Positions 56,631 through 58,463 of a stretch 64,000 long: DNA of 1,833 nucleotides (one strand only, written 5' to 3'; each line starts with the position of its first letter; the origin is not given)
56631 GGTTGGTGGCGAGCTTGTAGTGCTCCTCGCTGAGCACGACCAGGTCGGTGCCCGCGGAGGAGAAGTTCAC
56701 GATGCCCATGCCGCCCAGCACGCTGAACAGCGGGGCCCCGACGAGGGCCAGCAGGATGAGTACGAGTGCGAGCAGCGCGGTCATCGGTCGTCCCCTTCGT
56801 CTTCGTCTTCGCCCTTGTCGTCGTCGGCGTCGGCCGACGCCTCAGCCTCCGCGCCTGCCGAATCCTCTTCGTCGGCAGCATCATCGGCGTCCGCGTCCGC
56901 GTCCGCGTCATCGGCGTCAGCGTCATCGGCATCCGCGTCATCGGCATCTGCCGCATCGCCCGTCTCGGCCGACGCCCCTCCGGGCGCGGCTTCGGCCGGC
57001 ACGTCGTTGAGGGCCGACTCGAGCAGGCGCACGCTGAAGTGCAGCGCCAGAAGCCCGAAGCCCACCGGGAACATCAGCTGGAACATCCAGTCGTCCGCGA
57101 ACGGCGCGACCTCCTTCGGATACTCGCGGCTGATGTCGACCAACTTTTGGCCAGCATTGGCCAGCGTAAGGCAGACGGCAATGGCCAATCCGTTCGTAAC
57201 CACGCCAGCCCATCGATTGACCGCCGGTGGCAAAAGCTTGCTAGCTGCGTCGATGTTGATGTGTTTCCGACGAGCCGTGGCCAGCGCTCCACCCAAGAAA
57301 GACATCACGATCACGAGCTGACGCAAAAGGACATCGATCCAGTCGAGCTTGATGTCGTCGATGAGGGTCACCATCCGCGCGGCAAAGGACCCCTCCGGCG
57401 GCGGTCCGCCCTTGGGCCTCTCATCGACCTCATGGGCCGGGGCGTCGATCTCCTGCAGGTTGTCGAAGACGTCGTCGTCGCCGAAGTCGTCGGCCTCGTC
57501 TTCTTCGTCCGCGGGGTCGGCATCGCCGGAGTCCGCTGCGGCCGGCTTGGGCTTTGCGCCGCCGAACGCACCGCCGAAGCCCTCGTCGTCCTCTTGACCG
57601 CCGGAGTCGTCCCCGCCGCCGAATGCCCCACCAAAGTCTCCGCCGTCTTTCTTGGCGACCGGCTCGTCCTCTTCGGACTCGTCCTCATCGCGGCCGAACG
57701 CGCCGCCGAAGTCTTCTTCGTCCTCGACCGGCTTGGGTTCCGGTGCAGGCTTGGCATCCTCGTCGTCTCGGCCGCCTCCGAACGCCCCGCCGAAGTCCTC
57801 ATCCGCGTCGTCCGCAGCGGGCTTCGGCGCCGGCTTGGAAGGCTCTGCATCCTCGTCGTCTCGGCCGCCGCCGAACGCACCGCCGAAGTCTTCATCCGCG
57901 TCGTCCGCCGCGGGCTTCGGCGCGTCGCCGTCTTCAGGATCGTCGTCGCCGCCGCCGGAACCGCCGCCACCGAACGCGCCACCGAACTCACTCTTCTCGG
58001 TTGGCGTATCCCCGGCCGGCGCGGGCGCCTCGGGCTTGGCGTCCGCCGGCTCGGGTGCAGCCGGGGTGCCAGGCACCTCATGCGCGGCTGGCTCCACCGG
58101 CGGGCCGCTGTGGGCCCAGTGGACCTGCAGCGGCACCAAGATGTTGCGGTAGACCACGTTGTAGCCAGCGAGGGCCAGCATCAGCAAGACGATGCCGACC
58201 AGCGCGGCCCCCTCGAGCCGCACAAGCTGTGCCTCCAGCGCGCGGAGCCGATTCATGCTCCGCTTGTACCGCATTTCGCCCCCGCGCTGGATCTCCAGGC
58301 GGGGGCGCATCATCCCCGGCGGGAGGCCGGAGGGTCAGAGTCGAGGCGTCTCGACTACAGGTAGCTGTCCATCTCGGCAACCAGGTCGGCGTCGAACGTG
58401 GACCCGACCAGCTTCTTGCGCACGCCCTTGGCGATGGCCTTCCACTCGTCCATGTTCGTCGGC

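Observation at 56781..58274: DctQ-like TRAP small subunit with a ~250-aa acidic insertion carrying six FGGAFG motifs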

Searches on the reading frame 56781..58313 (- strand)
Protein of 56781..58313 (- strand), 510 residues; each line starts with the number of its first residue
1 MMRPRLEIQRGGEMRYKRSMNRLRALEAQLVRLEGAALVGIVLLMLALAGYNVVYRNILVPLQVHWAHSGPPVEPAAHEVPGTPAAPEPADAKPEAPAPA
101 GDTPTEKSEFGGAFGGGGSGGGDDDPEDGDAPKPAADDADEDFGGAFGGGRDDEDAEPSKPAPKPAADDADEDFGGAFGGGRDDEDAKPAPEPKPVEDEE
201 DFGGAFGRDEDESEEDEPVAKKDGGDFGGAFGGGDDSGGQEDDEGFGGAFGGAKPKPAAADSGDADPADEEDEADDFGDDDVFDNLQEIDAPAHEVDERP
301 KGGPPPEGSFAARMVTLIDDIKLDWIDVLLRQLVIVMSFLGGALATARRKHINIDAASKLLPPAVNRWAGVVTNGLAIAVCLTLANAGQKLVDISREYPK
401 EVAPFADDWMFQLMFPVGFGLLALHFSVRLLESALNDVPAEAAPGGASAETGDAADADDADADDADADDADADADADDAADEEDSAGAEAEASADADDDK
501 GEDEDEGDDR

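Call 3: search_protein_families(library=pfam, proteins=[window:56781-58313:-], max_evalue=0.01)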
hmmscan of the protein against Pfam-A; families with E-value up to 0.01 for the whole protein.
window:56781-58313:- (510 aa): 1 family
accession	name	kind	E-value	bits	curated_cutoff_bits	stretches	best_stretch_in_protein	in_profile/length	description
PF04290.18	DctQ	-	6.2e-19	68.6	28.3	1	323-433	19-129/132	Tripartite ATP-independent periplasmic transporters, DctQ component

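Call 4: search_protein_families(library=ncbifam, proteins=[window:56781-58313:-], max_evalue=0.01)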
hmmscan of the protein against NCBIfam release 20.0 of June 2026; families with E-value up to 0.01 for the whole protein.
window:56781-58313:- (510 aa): 1 family
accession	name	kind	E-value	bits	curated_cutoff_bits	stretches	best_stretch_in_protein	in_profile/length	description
NF007374.1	PRK09877.1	equivalog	0.0042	17.5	260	1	326-388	37-99/157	2,3-diketo-L-gulonate TRAP transporter small permease YiaM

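Call 7: find_homologous_proteins(query=window:56781-58313:-, max_evalue=0.001)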
Query window:56781-58313:- (510 aa): 82 proteins with E <= 0.001 among 8000 candidates.
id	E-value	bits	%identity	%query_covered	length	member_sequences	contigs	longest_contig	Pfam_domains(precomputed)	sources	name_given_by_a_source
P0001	8.3e-237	805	74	100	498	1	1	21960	PF04290.19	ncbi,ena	-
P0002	5.4e-100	354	55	37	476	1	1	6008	PF04290.19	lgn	-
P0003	8.4e-97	343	63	28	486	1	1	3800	PF04290.19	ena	-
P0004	1.2e-96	343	64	30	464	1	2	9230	PF04290.19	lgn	-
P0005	7.0e-96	340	60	33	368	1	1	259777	PF04290.19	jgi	jgi:TRAP-type C4-dicarboxylate transport system permease small subunit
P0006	9.8e-96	340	60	34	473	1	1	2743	PF04290.19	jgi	jgi:TRAP-type C4-dicarboxylate transport system permease small subunit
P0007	2.8e-95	338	61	33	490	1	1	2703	PF04290.19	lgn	-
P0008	3.4e-94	335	60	32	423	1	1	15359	PF04290.19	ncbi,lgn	ncbi:MAG: TRAP transporter small permease [Nannocystaceae bacterium]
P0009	3.8e-94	335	61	33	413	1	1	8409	PF04290.19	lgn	-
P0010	6.6e-94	334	54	37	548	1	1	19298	PF04290.19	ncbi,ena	-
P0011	2.8e-93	332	53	38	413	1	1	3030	PF04290.19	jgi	-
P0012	6.3e-93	331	61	30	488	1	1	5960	PF04290.19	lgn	-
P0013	1.2e-92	330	50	46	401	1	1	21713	PF04290.19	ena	-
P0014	3.4e-92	328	48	82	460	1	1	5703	PF04290.19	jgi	jgi:TRAP-type C4-dicarboxylate transport system permease small subunit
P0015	4.6e-92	328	46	80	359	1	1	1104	PF04290.19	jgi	jgi:TRAP-type C4-dicarboxylate transport system permease small subunit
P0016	1.0e-91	327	66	29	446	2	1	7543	PF04290.19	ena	-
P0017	1.1e-91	326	62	30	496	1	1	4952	PF04290.19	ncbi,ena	-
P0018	1.3e-91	326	63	15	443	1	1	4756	PF04290.19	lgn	-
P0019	3.0e-91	325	60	35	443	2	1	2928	PF04290.19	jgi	jgi:TRAP-type C4-dicarboxylate transport system permease small subunit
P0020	3.3e-91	325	62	30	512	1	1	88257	PF04290.19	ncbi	-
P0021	3.4e-90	322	60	30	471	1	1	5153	PF04290.19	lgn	-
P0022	4.8e-90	321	51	44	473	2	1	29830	PF04290.19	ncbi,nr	ncbi:MAG: TRAP transporter small permease [Myxococcales bacterium]|nr:TRAP transporter small permeas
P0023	7.2e-90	321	60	30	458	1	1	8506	PF04290.19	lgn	-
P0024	8.3e-90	320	46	82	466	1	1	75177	PF04290.19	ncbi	-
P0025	2.8e-89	319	60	30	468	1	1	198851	PF04290.19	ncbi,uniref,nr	ncbi:TRAP transporter small permease [Paraliomyxa miuraensis]|uniref:TRAP transporter small permease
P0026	3.2e-89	318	63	32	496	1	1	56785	PF04290.19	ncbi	ncbi:MAG: TRAP transporter small permease [Myxococcota bacterium]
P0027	4.8e-89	318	61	30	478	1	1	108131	PF04290.19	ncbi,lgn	ncbi:MAG: TRAP transporter small permease [Myxococcota bacterium]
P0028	5.0e-89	318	46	55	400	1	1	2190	PF04290.19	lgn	-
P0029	1.4e-88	316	48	56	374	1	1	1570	PF04290.19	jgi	jgi:TRAP-type C4-dicarboxylate transport system permease small subunit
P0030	3.6e-88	315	63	32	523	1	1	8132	PF04290.19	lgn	-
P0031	1.9e-87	313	57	39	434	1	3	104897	PF04290.19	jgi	jgi:TRAP-type C4-dicarboxylate transport system permease small subunit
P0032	3.9e-87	311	65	30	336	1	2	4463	PF04290.19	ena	-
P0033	1.6e-86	309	53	42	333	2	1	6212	PF04290.19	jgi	jgi:TRAP-type C4-dicarboxylate transport system permease small subunit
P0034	8.3e-86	307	60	31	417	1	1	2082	PF04290.19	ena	-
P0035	1.4e-85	306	58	32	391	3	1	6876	PF04290.19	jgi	jgi:TRAP-type C4-dicarboxylate transport system permease small subunit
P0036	1.9e-85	306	63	32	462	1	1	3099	PF04290.19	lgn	-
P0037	7.2e-85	304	59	35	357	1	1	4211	PF04290.19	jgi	jgi:TRAP-type C4-dicarboxylate transport system permease small subunit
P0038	8.9e-85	304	65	25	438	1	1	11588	PF04290.19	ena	-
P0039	4.0e-84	302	53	43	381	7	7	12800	PF04290.19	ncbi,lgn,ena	-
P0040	1.7e-83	299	56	34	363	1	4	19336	PF04290.19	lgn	-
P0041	7.8e-83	297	49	45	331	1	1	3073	PF04290.19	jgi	jgi:hypothetical protein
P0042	2.4e-82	296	61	31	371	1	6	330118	PF04290.19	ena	-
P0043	3.3e-82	295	64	27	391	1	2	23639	PF04290.19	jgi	jgi:TRAP-type C4-dicarboxylate transport system permease small subunit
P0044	4.4e-82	295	60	31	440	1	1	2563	PF04290.19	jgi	jgi:TRAP-type C4-dicarboxylate transport system permease small subunit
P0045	1.0e-81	294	59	31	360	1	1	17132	PF04290.19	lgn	-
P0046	1.2e-81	293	56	40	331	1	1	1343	PF04290.19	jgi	jgi:TRAP-type C4-dicarboxylate transport system permease small subunit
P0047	2.7e-81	292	61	33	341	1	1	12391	PF04290.19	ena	-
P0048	4.1e-81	292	43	83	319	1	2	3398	PF04290.19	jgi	-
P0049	1.0e-80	290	42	85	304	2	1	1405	PF04290.19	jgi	jgi:TRAP-type C4-dicarboxylate transport system permease small subunit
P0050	1.4e-80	290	42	80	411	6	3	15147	PF04290.19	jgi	jgi:TRAP-type C4-dicarboxylate transport system permease small subunit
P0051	2.7e-80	289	57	35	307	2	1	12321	PF04290.19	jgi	-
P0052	3.7e-80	288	61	30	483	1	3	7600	PF04290.19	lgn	-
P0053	6.5e-80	288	57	35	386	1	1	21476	PF04290.19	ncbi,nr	ncbi:MAG: TRAP transporter small permease [Nannocystaceae bacterium]|nr:TRAP transporter small perme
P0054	2.3e-79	286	56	32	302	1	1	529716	PF04290.19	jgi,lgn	jgi:TRAP-type C4-dicarboxylate transport system permease small subunit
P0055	3.5e-79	285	59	31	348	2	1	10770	PF04290.19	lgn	-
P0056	5.1e-79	285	56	38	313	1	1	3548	PF04290.19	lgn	-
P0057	5.3e-79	285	58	32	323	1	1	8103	PF04290.19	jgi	jgi:TRAP-type C4-dicarboxylate transport system permease small subunit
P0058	1.2e-78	283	65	11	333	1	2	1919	PF04290.19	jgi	jgi:TRAP-type C4-dicarboxylate transport system permease small subunit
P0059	3.3e-78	282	57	35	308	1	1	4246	PF04290.19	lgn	-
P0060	1.5e-77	280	57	34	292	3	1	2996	PF04290.19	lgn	-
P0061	1.1e-76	277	54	38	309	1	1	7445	PF04290.19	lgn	-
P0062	3.0e-76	276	61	29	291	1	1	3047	PF04290.19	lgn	-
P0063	1.2e-75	274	56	39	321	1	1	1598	PF04290.19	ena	-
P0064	9.7e-75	271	50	44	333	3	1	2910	PF04290.19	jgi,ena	-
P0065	1.2e-74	270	65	28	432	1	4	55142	PF04290.19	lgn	-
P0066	3.9e-74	269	59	25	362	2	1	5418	PF04290.19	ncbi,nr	ncbi:MAG: TRAP transporter small permease, partial [Deltaproteobacteria bacterium]|nr:TRAP transport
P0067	4.2e-73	265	49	49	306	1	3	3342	PF04290.19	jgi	jgi:TRAP-type C4-dicarboxylate transport system permease small subunit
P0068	2.6e-71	259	49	10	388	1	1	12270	PF04290.19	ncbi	-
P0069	8.3e-71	258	57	32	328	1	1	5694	PF04290.19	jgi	jgi:TRAP-type C4-dicarboxylate transport system permease small subunit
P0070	1.2e-67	247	64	5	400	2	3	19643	PF04290.19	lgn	-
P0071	3.4e-66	242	53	31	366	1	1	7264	PF04290.19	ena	-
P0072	3.2e-65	239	59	29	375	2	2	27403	PF04290.19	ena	-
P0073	1.1e-60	224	36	82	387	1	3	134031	PF04290.19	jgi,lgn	jgi:TRAP-type C4-dicarboxylate transport system permease small subunit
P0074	2.0e-60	223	53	10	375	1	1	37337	PF04290.19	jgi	jgi:TRAP-type C4-dicarboxylate transport system permease small subunit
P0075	7.7e-60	221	37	81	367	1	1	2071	PF04290.19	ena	-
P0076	1.7e-59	220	60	26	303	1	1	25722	PF04290.19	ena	-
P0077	1.4e-54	204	51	10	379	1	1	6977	PF04290.19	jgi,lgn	jgi:TRAP-type C4-dicarboxylate transport system permease small subunit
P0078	9.9e-48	181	59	27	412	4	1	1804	PF04290.19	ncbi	-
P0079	4.1e-47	179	40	81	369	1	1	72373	PF04290.19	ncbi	ncbi:MAG: TRAP transporter small permease subunit [bacterium]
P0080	4.8e-25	107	32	41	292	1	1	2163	PF04290.19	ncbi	-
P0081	2.9e-16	78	34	23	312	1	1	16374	PF04290.19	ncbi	-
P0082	1.8e-13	68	35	26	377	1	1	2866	PF04290.19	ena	-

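Call 15: search_solved_structures(query=window:56781-58313:-, max_evalue=1, show_alignments=2)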
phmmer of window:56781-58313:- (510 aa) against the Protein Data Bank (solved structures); distinct sequences matched with E-value up to 1: 3.
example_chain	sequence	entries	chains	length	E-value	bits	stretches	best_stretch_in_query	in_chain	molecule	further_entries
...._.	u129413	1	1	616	0.27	13.3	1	322-417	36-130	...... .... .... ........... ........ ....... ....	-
8thi_A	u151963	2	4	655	0.28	13.2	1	322-417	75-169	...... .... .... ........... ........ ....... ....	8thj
9pym_A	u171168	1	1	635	0.79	11.7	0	325-430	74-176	Isethionate TRAP transporter permease protein DctMQ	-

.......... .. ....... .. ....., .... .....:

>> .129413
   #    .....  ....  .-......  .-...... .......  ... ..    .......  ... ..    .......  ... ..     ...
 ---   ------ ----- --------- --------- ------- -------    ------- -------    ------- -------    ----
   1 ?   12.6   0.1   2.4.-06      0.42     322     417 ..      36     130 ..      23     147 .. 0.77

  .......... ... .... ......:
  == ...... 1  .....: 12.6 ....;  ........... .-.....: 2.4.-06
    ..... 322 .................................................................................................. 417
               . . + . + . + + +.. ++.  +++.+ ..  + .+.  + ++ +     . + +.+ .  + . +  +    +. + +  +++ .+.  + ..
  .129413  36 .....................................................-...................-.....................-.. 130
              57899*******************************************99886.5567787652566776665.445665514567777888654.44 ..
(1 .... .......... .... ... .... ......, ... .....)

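Call 20: find_encoding_contigs(protein=P0079, flank=8000, max_places=2)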
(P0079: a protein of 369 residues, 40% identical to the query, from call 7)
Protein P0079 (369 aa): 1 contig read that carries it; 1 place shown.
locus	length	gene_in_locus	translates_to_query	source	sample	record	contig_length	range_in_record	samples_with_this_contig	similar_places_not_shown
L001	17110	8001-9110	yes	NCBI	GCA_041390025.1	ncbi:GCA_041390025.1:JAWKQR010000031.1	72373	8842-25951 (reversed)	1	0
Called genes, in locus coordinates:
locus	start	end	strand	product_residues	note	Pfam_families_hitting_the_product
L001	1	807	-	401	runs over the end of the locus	-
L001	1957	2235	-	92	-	-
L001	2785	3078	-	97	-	-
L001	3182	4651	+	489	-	PF13570:Beta-prop_ACSF4 (weak), PF13360:PQQ_2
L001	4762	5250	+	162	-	-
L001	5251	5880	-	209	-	PF14681:UPRTase, PF00156:Pribosyltran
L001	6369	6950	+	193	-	PF16811:TAtT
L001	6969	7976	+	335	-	PF03480:DctP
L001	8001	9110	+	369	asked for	PF04290:DctQ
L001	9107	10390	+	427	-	PF06808:DctM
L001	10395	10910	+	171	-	-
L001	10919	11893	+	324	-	PF06750:A24_N_bact, PF01478:Peptidase_A24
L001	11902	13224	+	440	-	PF00672:HAMP, PF00512:HisKA, PF02518:HATPase_c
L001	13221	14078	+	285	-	-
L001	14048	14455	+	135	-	PF13380:CoA_binding_2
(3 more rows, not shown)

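Call 21: find_encoding_contigs(protein=P0081, flank=8000, max_places=2)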
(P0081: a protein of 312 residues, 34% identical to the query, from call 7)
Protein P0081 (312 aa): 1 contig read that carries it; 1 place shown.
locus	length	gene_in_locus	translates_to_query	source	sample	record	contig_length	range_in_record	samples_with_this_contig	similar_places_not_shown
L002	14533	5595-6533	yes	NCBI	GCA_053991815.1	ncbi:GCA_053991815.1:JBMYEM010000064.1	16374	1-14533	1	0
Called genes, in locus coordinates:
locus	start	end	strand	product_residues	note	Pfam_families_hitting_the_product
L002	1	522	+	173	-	?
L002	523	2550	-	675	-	PF25255:WHD_RNase_II, PF23161:HTH_RNase_II, PF00773:RNB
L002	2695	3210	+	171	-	-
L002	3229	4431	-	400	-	PF00563:EAL, PF08668:HDOD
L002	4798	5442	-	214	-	PF00085:Thioredoxin, PF13098:Thioredoxin_2 (weak)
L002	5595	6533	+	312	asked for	PF04290:DctQ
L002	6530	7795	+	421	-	PF06808:DctM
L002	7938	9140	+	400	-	PF04909:Amidohydro_2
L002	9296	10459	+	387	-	PF13181:TPR_8 (faint), PF07719:TPR_2 (faint), PF13424:TPR_12 (weak), PF13428:TPR_14 (faint), PF13432:TPR_16 (weak), PF00515:TPR_1 (weak), PF08308:PEGA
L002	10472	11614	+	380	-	PF03781:FGE-sulfatase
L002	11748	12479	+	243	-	PF13641:Glyco_tranf_2_3, PF00535:Glycos_transf_2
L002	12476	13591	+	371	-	PF13506:Glyco_transf_21 (weak), PF00535:Glycos_transf_2, PF13641:Glyco_tranf_2_3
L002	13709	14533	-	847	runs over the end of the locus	PF00149:Metallophos (faint)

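Call 22: find_encoding_contigs(protein=P0073, flank=6000, max_places=1)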
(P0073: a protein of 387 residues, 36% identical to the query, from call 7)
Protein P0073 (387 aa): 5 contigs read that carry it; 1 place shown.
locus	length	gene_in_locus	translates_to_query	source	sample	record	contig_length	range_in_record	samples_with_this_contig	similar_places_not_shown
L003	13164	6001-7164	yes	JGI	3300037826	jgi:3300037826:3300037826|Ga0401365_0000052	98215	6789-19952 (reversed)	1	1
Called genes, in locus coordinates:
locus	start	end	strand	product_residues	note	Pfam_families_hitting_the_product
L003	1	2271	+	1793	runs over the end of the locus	PF00069:Pkinase, PF07714:PK_Tyr_Ser-Thr, PF03109:ABC1, PF13191:AAA_16, PF01590:GAF, PF13185:GAF_2, PF13492:GAF_3, PF01590:GAF, +4 more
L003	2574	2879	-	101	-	-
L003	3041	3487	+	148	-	PF03745:DUF309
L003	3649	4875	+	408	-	PF16811:TAtT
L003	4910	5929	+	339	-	PF03480:DctP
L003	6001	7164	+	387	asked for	PF04290:DctQ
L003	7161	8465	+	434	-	PF06808:DctM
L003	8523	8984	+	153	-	PF02502:LacAB_rpiB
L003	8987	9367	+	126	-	-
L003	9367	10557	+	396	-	PF01411:tRNA-synt_2c, PF07973:tRNA_SAD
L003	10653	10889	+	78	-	-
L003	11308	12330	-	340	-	PF02613:Nitrate_red_del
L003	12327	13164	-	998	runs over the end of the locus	PF04879:Molybdop_Fe4S4, PF00384:Molybdopterin, PF01568:Molydop_binding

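Call 23: find_encoding_contigs(protein=P0065, flank=6000, max_places=1)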
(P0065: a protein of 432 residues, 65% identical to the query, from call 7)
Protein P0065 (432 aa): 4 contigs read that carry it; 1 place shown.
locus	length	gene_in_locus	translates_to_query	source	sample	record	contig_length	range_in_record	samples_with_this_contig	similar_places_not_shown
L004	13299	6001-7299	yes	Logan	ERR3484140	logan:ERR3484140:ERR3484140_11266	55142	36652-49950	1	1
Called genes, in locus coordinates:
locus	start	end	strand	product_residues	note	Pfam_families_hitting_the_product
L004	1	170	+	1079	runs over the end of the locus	PF13779:DUF4175 (weak)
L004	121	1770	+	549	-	PF13424:TPR_12 (faint), PF00515:TPR_1 (faint), PF07719:TPR_2 (faint), PF13181:TPR_8 (faint), PF13428:TPR_14 (faint), PF13485:Peptidase_MA_2, PF13431:TPR_17 (faint), PF14559:TPR_19 (weak), +1 more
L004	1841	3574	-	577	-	PF00561:Abhydrolase_1 (faint), PF00326:Peptidase_S9, PF00756:Esterase (weak)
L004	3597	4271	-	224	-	-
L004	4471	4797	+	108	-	PF00076:RRM_1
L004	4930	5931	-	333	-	PF13646:HEAT_2 (faint)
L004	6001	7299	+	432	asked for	PF04290:DctQ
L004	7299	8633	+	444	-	PF06808:DctM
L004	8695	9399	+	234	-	PF00005:ABC_tran, PF13304:AAA_21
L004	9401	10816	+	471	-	PF12679:ABC2_membrane_2, PF12698:ABC2_membrane_3 (weak), PF12730:ABC2_membrane_4 (weak), PF12040:DUF3526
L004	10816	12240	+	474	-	PF12679:ABC2_membrane_2, PF12730:ABC2_membrane_4 (weak), PF12040:DUF3526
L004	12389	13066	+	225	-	PF05685:Uma2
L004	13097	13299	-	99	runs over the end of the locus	-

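Call 24: find_encoding_contigs(protein=P0054, flank=6000, max_places=1)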
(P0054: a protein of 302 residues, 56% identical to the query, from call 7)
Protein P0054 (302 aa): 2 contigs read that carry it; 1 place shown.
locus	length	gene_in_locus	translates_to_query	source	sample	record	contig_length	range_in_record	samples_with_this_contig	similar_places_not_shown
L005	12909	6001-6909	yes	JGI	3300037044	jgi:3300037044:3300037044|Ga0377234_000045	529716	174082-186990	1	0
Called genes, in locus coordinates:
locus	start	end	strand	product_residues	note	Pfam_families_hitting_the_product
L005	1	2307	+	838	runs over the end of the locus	PF02190:LON_substr_bdg, PF00004:AAA, PF07728:AAA_5 (weak), PF22667:Lon_lid, PF05362:Lon_C, PF13541:ChlI (weak)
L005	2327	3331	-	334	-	-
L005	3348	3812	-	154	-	-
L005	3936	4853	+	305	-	PF16811:TAtT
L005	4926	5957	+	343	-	PF03480:DctP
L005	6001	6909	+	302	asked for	PF04290:DctQ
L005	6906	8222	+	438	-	PF06808:DctM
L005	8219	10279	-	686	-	-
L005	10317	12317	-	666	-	-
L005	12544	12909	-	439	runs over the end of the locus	-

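Call 30: find_related_loci(query=A1, collection=genome_contigs, flank=10000)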
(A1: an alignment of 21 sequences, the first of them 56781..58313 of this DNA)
Query A1 (510 aa) in genome_contigs; peptide patterns used: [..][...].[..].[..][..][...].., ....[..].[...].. (x = any residue, [..] = any of these).
229 stretches matched a pattern; 69 encode a relative of the query (tblastn E <= 1e-3); 69 distinct loci.
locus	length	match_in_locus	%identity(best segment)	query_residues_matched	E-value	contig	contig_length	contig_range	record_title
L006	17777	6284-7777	74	1-510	3e-160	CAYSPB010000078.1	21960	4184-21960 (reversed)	MAG TPA_asm: uncultured Nannocystaceae bacterium isolate SRP135972_co1_38 genome assembly, contig: NODE_2395_length_2196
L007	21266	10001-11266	45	17-435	1e-70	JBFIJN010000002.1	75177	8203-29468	MAG: Nannocystaceae bacterium isolate Mix_sand11.2021.09.Z.87 k141_3318733_length_75177_cov_17.4188, whole genome shotgu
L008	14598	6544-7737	42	3-442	8e-65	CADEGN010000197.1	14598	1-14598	MAG: uncultured Myxococcales bacterium isolate Myxococcales sp. RBC066 genome assembly, contig: MAG066_197, whole genome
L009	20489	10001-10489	63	275-435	3e-59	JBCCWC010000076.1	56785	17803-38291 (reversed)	MAG: Myxococcota bacterium isolate P01_E01_bin.52 k141_1632037_length_56785_cov_18.5021, whole genome shotgun sequence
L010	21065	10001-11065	40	20-433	1e-57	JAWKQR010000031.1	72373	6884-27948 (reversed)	MAG: bacterium isolate ABC1.178 ABC1.178.fa-31, whole genome shotgun sequence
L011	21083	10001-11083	62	20-439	1e-55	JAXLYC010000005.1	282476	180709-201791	MAG: Nannocystaceae bacterium isolate STL-MYX3 C2.19.fa-5, whole genome shotgun sequence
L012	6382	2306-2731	63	309-449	2e-54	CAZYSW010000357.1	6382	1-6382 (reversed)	MAG TPA_asm: uncultured Nannocystaceae bacterium isolate SRP268622_co1_44 genome assembly, contig: NODE_30269_length_638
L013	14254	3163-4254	57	20-434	2e-54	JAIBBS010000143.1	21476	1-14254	MAG: Nannocystaceae bacterium isolate SSF46 NODE_47920_length_21476_cov_83.846784, whole genome shotgun sequence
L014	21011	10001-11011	64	18-434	7e-54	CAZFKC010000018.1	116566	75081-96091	MAG TPA_asm: uncultured Nannocystaceae bacterium isolate binchicken_co199_105 genome assembly, contig: NODE_222_length_1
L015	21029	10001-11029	59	20-443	2e-53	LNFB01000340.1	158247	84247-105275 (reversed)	MAG: Deltaproteobacteria bacterium Ga0077550 Ga0077550_1243.2, whole genome shotgun sequence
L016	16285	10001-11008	61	20-433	2e-53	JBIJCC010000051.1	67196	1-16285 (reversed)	MAG: Nannocystaceae bacterium isolate ME2006-08-18D11_3300042945_group2_bin121 Rohwer_bin1479_scaffold_156_c2, whole gen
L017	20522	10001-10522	57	262-433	7e-52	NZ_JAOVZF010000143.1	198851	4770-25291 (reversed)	Paraliomyxa miuraensis strain SMH-27-4 scf27c24, whole genome shotgun sequence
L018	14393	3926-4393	57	283-434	7e-49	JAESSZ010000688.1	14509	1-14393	MAG: Nannocystaceae bacterium isolate NORP301 CoAssembly_2533804, whole genome shotgun sequence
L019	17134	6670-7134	61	282-435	5e-48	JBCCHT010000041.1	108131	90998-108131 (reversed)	MAG: Myxococcota bacterium isolate P01_B01_bin.73 k141_1487722_length_108131_cov_36.7383, whole genome shotgun sequence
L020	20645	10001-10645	51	280-502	7e-50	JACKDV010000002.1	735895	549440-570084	MAG: Myxococcales bacterium isolate HK-STAS-MYXO-16 HK-STAS-MYXO-16_2, whole genome shotgun sequence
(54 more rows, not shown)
